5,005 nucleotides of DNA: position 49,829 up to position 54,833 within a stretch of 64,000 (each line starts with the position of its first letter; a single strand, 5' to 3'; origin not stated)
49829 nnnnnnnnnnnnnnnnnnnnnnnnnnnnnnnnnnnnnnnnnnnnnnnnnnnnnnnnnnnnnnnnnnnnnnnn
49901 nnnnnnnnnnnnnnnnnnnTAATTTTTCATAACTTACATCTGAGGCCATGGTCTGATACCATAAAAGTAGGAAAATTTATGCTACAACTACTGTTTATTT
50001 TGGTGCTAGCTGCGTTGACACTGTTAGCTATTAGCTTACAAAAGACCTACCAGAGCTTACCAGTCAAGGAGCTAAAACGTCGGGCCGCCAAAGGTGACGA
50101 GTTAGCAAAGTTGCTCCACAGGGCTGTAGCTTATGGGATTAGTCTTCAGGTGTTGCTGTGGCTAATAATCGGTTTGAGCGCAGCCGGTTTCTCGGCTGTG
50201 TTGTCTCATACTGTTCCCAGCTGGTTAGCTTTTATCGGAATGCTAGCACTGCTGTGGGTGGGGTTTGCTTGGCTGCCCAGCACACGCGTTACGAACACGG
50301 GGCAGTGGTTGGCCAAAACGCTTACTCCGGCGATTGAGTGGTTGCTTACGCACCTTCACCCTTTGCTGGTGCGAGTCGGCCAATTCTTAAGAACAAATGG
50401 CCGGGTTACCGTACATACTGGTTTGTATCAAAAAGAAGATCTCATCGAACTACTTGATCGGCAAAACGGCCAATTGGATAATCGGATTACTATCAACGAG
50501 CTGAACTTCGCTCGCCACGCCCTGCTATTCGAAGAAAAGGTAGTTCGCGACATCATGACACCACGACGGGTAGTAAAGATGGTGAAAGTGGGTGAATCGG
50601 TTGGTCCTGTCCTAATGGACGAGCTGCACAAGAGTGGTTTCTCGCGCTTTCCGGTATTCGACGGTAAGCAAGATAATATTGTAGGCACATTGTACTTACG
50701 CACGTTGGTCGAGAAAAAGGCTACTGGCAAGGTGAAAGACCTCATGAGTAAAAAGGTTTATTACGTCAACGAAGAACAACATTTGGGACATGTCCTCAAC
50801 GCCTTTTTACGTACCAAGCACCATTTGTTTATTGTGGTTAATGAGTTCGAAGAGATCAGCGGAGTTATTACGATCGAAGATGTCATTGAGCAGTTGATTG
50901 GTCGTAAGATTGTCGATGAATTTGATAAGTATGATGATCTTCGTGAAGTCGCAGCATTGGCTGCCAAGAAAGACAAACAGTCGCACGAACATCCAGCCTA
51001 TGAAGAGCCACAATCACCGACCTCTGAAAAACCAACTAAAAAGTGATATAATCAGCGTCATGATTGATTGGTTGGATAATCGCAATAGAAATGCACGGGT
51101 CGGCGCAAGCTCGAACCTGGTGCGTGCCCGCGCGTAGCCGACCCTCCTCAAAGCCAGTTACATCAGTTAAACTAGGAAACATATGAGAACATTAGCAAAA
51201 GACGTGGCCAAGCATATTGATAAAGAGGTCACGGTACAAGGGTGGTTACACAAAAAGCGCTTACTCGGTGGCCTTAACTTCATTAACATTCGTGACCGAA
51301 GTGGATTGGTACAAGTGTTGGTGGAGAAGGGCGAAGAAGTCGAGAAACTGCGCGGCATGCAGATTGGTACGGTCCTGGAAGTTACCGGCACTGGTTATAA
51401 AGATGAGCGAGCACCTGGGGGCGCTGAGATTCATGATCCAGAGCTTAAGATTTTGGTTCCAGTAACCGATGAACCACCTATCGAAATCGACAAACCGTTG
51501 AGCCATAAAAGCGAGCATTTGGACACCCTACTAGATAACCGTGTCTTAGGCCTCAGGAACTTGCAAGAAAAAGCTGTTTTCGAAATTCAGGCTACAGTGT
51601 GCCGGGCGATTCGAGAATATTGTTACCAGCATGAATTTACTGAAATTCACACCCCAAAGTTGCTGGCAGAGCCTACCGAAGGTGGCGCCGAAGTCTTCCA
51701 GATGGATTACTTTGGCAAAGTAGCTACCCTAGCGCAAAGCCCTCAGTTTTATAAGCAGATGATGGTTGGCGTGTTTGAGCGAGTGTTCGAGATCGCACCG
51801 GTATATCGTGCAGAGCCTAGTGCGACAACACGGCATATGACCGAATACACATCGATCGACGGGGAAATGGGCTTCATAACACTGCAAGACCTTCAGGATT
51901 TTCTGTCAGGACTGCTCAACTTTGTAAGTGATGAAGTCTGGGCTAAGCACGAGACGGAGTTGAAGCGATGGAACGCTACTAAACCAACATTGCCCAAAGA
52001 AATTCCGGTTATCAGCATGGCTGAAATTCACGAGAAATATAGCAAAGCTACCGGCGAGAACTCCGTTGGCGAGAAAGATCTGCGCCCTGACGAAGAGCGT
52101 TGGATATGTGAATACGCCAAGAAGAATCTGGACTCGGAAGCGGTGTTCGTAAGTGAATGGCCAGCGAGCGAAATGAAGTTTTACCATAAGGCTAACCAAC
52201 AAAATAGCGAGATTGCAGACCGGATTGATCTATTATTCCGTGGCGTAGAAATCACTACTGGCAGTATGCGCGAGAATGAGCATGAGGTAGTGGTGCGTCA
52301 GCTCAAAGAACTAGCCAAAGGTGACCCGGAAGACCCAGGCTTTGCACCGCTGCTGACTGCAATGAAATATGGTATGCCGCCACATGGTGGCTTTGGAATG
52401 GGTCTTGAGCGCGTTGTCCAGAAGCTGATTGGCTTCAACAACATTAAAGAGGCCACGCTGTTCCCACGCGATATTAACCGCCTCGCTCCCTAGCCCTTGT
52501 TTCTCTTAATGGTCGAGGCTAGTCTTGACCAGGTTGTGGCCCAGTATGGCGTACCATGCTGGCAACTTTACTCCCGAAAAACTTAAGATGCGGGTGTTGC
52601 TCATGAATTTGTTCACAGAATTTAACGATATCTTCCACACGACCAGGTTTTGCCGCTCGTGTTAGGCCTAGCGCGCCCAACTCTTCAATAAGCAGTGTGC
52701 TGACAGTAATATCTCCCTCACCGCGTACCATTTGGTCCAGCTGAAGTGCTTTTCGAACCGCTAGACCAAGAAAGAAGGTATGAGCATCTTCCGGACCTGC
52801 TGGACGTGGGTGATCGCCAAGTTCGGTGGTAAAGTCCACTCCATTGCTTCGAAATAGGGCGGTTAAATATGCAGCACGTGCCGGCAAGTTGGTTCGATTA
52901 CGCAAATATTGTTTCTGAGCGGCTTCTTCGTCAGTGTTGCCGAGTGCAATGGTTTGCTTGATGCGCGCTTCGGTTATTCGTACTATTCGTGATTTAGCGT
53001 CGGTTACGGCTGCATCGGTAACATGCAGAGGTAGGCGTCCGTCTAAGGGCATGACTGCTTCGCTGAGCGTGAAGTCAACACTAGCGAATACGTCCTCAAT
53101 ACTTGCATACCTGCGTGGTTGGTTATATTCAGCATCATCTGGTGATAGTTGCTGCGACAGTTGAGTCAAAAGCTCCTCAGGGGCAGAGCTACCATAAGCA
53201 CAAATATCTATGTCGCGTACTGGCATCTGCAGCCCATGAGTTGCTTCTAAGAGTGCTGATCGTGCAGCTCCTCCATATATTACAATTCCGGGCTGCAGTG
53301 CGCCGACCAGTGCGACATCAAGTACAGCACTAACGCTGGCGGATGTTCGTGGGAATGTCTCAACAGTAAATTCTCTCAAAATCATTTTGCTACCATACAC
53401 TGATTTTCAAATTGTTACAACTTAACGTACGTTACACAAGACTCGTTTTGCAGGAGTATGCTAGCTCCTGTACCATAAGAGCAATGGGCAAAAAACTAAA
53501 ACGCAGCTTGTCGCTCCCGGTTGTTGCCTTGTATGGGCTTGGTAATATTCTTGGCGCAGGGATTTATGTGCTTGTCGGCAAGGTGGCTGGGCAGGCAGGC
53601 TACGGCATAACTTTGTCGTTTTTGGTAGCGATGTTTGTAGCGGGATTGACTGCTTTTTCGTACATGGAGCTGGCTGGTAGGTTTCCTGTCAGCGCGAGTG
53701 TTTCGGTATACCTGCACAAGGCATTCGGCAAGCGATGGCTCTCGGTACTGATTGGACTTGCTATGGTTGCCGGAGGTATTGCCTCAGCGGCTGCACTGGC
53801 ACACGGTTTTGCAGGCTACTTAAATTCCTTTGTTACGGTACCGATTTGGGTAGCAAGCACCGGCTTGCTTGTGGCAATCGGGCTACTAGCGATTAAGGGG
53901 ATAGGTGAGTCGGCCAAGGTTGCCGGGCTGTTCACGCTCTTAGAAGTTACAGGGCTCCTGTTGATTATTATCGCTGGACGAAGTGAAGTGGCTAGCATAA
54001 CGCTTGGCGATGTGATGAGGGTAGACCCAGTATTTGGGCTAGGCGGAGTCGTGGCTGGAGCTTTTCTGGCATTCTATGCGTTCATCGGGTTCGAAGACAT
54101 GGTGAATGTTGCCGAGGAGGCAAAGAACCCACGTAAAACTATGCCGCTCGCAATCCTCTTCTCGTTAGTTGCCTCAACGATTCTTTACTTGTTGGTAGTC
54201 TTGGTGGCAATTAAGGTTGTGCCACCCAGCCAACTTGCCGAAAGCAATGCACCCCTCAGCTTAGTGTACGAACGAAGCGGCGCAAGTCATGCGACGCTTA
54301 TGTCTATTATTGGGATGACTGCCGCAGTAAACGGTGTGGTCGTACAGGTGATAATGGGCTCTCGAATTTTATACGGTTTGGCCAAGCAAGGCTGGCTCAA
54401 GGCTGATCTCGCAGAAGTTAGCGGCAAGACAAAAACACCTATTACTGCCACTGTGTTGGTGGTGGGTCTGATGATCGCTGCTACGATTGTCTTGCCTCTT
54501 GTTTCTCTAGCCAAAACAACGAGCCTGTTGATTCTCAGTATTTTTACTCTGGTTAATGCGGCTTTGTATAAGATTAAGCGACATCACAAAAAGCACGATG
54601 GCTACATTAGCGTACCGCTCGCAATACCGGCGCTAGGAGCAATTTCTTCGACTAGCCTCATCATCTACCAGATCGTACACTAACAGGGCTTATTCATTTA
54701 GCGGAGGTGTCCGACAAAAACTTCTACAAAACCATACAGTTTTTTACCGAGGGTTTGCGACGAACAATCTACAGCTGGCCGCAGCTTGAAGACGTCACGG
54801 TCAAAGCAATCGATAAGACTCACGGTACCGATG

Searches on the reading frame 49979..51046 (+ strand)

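Call 51: search_protein_families(library=pfam, proteins=[window:49979-51046:+], max_evalue=0.00001)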
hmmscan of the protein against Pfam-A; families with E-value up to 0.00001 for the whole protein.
window:49979-51046:+ (355 aa): 1 family
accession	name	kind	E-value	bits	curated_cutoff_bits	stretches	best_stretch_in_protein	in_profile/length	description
PF00571.33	CBS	-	1.3e-15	57.9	24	1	252-306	1-55/57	CBS domain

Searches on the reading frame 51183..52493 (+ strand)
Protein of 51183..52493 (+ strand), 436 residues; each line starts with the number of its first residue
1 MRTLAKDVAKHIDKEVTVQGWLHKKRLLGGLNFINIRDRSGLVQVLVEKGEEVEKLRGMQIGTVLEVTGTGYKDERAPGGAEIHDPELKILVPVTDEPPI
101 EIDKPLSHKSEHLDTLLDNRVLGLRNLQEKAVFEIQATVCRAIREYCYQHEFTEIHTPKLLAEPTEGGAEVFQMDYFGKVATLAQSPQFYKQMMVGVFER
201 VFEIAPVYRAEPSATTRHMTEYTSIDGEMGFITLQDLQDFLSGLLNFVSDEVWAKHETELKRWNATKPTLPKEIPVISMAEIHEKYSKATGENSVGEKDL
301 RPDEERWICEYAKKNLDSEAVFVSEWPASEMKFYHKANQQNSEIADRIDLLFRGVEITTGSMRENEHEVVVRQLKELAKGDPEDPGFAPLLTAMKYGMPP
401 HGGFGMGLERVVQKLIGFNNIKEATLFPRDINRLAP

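Call 51: search_protein_families(library=pfam, proteins=[window:51183-52493:+], max_evalue=0.00001)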
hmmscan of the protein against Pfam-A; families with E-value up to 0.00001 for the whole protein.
window:51183-52493:+ (436 aa): 2 families
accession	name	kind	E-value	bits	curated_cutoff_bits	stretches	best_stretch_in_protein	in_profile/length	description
PF00152.25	tRNA-synt_2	-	1.9e-77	260.8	25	1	114-430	3-307/308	tRNA synthetases class II (D, K and N)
PF01336.31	tRNA_anti-codon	-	2.7e-12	46.9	27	1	16-91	1-75/75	OB-fold nucleic acid binding domain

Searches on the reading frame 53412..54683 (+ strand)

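Call 51: search_protein_families(library=pfam, proteins=[window:53412-54683:+], max_evalue=0.00001)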
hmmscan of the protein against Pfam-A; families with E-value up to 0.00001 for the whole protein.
window:53412-54683:+ (423 aa): 2 families
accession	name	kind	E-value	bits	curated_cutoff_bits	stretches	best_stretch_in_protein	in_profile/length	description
PF13520.12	AA_permease_2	-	4.8e-35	121.7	27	1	39-418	7-402/427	Amino acid permease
PF00324.27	AA_permease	-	2.2e-32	112.8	24.6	1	39-397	3-390/470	Amino acid permease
